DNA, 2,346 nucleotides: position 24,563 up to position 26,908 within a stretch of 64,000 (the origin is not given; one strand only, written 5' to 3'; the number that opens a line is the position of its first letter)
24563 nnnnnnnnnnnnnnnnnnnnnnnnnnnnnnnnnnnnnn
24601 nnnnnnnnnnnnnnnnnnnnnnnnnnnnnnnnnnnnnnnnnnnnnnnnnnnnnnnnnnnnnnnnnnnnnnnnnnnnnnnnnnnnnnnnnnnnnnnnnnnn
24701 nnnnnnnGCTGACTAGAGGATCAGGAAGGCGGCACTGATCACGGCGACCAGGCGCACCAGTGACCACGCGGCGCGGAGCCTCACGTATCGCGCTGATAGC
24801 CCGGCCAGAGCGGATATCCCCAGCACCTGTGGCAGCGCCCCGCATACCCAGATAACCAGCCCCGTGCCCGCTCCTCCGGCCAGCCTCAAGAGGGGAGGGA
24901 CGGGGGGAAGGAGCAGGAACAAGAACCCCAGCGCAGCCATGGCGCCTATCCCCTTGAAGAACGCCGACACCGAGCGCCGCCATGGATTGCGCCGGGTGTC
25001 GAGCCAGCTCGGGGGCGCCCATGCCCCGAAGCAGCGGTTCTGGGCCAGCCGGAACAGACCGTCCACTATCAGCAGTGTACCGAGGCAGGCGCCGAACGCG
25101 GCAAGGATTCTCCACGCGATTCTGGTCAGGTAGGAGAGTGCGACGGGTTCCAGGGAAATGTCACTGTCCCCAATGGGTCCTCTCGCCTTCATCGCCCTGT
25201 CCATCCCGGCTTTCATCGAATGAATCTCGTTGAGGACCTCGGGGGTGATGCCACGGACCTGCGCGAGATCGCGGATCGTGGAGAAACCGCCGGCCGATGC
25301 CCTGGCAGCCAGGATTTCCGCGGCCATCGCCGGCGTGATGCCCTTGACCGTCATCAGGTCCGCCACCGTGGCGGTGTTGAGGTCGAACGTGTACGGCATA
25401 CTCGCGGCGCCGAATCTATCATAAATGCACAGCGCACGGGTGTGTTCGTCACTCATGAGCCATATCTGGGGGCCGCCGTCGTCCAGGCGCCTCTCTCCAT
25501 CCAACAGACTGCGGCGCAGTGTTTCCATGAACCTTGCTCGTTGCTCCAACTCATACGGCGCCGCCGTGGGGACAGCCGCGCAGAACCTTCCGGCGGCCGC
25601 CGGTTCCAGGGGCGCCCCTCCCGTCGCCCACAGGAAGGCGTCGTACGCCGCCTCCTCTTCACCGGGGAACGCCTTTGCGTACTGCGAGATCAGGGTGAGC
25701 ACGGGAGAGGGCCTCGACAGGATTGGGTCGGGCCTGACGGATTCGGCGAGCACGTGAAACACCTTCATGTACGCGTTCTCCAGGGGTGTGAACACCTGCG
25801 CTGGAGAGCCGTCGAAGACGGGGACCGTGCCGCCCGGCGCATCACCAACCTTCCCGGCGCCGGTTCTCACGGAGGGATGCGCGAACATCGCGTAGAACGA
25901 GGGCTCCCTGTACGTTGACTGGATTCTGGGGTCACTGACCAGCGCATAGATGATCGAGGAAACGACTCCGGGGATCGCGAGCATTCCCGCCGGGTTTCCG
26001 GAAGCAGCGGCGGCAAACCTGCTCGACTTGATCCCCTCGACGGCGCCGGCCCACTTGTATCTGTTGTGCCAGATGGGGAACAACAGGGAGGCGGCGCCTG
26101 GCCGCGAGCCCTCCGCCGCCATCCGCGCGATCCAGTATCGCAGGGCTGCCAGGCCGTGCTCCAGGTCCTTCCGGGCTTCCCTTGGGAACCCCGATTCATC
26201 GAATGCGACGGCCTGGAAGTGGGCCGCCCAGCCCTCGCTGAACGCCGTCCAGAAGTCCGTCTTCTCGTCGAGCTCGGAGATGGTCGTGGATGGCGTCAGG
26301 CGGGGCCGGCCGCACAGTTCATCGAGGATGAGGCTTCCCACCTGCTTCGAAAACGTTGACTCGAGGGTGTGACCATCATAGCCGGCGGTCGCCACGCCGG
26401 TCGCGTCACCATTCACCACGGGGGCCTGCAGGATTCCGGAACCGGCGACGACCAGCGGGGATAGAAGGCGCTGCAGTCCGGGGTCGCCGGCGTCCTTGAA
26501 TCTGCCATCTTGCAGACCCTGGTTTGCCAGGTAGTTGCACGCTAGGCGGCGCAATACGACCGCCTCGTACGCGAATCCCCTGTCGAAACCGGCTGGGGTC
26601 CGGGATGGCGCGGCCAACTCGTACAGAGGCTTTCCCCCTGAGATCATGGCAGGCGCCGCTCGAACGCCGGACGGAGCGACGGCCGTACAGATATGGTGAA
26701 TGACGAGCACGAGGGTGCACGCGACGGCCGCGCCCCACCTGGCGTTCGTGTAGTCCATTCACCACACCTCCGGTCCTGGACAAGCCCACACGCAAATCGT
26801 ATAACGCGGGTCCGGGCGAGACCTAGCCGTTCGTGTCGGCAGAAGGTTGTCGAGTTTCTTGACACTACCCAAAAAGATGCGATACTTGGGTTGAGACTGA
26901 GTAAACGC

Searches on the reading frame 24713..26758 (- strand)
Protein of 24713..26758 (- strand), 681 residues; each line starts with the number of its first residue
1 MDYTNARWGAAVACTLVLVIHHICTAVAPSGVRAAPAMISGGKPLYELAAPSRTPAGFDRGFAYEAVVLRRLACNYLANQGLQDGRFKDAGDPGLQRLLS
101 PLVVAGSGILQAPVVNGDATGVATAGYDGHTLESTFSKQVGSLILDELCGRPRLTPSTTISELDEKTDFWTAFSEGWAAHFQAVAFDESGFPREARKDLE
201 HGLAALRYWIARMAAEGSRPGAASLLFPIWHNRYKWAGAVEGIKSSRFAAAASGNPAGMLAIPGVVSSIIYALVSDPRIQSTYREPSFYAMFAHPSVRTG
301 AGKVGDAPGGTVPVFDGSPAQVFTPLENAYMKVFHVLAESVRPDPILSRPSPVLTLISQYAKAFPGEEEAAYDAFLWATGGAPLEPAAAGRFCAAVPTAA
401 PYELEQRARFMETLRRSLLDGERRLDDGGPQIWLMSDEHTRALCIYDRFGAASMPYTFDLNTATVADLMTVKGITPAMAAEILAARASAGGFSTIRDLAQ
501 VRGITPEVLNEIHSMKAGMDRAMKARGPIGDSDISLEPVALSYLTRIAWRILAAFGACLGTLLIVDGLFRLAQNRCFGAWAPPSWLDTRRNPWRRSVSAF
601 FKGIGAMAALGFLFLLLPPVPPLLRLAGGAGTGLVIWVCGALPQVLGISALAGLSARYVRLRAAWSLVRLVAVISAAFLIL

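Call 30: search_protein_families(library=pfam, proteins=[window:24713-26758:-], max_evalue=0.00001)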
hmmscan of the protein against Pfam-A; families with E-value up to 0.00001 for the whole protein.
window:24713-26758:- (681 aa): 2 families
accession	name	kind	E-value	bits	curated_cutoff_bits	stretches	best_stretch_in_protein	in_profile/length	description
PF12836.13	HHH_3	-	3.3e-15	56.4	27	1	458-512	6-60/65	Helix-hairpin-helix motif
PF00633.29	HHH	-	2.2e-07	30.8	24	0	460-484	5-29/30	Helix-hairpin-helix motif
